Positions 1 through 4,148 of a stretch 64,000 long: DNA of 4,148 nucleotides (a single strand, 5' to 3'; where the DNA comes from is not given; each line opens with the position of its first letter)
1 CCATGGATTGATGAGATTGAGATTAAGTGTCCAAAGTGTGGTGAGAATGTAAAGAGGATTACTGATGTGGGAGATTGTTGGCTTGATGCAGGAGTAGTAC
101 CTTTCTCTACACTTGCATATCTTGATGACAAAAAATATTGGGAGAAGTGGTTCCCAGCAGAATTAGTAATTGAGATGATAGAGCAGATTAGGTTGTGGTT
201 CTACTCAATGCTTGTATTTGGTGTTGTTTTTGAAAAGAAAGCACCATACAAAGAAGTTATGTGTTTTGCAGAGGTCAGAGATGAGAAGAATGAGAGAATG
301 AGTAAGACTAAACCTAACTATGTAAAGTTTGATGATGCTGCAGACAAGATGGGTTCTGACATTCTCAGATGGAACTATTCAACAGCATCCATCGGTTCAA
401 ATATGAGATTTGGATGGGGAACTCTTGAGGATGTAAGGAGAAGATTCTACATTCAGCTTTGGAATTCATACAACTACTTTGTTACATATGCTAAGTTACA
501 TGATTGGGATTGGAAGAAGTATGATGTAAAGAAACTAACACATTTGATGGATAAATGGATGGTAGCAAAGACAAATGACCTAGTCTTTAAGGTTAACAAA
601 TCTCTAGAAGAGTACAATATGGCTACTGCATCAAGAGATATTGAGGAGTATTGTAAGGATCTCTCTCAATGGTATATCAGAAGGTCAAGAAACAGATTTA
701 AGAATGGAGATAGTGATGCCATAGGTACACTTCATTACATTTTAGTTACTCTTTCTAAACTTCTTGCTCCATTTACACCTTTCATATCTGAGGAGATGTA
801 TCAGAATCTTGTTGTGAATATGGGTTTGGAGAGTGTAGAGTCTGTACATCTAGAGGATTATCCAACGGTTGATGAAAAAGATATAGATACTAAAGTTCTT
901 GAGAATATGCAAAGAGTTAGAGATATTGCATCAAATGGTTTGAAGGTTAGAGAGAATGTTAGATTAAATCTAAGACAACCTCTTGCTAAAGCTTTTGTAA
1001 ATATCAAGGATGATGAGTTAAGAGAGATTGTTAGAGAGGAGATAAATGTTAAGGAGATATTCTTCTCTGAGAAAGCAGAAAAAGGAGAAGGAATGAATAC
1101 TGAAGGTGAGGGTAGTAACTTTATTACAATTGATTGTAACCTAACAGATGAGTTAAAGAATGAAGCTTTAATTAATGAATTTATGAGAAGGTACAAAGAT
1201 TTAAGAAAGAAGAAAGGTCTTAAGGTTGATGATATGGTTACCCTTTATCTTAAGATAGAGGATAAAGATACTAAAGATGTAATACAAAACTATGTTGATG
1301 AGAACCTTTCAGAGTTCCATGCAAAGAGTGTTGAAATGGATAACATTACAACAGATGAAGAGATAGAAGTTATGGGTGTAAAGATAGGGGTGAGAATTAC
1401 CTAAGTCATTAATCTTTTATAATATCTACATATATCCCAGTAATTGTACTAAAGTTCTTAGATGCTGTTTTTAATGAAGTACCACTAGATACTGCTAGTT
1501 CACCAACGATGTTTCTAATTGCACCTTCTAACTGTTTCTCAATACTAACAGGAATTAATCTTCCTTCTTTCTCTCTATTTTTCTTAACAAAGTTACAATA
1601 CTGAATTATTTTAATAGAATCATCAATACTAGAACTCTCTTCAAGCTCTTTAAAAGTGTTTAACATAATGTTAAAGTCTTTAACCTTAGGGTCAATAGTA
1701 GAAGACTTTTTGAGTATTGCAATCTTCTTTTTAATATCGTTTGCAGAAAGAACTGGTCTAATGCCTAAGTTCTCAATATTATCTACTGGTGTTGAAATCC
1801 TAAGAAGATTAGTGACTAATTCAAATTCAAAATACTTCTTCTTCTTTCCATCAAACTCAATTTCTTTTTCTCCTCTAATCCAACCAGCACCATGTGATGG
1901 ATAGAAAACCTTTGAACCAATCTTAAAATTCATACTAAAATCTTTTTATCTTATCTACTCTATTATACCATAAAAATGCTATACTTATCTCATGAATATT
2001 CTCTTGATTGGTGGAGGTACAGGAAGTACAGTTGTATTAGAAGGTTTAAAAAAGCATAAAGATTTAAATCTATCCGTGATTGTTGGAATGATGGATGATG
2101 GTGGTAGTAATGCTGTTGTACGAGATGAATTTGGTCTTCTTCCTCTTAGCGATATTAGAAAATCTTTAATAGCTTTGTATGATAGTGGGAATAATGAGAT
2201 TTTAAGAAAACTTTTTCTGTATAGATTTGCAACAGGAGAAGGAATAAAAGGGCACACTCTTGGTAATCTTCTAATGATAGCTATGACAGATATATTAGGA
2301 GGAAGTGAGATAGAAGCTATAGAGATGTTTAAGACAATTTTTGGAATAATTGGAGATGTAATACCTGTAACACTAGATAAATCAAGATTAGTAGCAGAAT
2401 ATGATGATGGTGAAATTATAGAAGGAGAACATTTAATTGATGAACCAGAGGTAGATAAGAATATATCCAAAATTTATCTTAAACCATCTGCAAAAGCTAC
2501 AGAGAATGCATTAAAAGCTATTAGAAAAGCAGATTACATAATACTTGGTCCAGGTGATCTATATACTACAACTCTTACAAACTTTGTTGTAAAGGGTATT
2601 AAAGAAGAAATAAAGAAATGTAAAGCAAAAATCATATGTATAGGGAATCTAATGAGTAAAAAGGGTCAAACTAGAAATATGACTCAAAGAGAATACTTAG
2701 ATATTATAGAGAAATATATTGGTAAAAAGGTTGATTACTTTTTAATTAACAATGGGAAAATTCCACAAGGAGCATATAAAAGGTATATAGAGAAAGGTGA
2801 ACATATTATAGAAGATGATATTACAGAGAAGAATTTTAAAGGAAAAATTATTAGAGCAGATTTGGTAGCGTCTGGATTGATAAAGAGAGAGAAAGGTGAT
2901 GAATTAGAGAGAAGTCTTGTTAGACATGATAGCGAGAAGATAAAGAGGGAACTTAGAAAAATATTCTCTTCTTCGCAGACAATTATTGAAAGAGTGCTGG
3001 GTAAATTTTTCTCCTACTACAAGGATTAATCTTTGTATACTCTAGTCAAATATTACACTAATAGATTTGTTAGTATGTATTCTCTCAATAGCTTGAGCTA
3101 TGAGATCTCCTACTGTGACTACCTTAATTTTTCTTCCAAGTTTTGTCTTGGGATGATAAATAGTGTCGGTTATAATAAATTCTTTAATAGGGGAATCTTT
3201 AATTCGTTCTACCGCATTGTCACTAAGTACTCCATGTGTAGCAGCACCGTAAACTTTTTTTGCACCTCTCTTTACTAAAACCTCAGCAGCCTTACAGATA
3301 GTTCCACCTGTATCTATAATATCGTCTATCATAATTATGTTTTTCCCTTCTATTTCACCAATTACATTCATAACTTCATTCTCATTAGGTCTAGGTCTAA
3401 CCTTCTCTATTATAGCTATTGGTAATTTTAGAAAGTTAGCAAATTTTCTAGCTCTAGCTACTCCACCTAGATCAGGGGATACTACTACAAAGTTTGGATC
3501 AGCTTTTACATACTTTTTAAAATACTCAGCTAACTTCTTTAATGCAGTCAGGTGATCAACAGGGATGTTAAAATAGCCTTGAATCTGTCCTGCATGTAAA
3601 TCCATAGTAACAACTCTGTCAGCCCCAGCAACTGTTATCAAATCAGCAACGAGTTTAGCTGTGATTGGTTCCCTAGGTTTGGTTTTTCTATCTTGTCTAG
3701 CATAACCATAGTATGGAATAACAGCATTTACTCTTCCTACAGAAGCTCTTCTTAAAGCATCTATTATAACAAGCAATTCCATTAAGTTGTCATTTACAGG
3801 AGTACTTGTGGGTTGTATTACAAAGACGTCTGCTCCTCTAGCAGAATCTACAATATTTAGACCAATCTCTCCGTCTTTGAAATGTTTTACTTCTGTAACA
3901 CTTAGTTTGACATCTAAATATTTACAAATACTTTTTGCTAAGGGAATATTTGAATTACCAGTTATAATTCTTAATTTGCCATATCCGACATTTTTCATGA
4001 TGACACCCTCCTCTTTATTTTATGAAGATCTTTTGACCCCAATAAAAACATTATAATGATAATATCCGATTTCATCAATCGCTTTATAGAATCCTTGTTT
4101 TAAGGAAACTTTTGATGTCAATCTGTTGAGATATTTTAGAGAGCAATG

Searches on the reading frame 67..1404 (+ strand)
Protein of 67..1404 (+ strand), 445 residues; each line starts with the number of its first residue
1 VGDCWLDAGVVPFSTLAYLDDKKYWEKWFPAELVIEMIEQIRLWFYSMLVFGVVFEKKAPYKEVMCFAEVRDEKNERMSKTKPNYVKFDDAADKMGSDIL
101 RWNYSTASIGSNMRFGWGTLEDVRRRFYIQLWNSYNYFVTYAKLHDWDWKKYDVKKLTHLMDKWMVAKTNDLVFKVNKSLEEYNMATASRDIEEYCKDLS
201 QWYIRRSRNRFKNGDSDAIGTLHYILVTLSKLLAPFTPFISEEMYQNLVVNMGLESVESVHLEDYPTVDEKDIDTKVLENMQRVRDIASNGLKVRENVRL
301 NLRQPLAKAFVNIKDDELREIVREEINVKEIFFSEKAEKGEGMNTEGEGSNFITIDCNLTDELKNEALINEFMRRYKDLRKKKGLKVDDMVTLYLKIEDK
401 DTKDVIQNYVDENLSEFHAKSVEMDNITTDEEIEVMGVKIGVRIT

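Call 8: search_protein_families(library=pfam, proteins=[window:67-1404:+], max_evalue=0.001)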
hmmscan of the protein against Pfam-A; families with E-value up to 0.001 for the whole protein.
window:67-1404:+ (445 aa): 4 families
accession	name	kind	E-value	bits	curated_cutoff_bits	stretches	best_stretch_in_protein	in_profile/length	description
PF08264.19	Anticodon_1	-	7.7e-31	107.4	25.1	1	162-307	1-145/148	Anticodon-binding domain of tRNA ligase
PF00133.28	tRNA-synt_1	-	1.8e-23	83.4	22.7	1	3-115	300-413/414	tRNA synthetases class I (I, L, M and V)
PF19302.4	DUF5915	-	5e-12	46.2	27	1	338-444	87-192/195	Domain of unknown function (DUF5915)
PF09334.17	tRNA-synt_1g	-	0.00025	20.4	20.1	1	5-118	248-369/391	tRNA synthetases class I (M)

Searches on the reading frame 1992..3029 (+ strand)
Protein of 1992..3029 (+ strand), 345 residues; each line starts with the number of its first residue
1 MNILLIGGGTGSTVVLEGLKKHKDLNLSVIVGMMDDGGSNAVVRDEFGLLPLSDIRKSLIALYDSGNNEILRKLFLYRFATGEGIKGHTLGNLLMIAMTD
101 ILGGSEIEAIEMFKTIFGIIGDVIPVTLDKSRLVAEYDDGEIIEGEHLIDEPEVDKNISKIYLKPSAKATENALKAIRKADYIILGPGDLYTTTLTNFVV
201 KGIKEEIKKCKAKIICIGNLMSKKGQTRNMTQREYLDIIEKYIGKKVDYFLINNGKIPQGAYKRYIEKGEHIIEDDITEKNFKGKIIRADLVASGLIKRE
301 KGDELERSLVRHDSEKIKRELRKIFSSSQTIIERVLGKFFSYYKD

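Call 8: search_protein_families(library=pfam, proteins=[window:1992-3029:+], max_evalue=0.001)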
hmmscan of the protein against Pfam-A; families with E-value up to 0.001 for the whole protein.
window:1992-3029:+ (345 aa): 1 family
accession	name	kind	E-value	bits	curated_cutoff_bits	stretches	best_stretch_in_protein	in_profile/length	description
PF01933.23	CofD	-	3.2e-73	246.9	30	1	3-289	1-287/290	2-phospho-L-lactate transferase CofD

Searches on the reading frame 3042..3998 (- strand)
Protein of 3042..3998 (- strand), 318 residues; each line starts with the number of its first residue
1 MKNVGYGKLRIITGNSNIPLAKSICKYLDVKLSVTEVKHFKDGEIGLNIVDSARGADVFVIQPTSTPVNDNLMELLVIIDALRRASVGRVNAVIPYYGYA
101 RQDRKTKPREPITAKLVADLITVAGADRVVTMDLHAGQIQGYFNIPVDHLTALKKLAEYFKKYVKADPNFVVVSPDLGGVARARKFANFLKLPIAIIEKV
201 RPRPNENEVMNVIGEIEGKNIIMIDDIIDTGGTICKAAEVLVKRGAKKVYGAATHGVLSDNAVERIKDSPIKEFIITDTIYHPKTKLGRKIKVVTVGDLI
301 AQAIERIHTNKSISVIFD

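Call 8: search_protein_families(library=pfam, proteins=[window:3042-3998:-], max_evalue=0.001)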
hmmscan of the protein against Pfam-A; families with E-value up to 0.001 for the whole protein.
window:3042-3998:- (318 aa): 3 families
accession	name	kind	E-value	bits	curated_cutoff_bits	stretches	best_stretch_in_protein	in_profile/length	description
PF13793.12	Pribosyltran_N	-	1.3e-49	167.4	25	1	10-125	2-117/117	N-terminal domain of ribose phosphate pyrophosphokinase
PF14572.12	Pribosyl_synth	-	2.4e-31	109.6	27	1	205-317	70-183/184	Phosphoribosyl synthetase-associated domain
PF00156.33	Pribosyltran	-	9.7e-19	67.7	26.3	1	151-269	10-138/158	Phosphoribosyl transferase domain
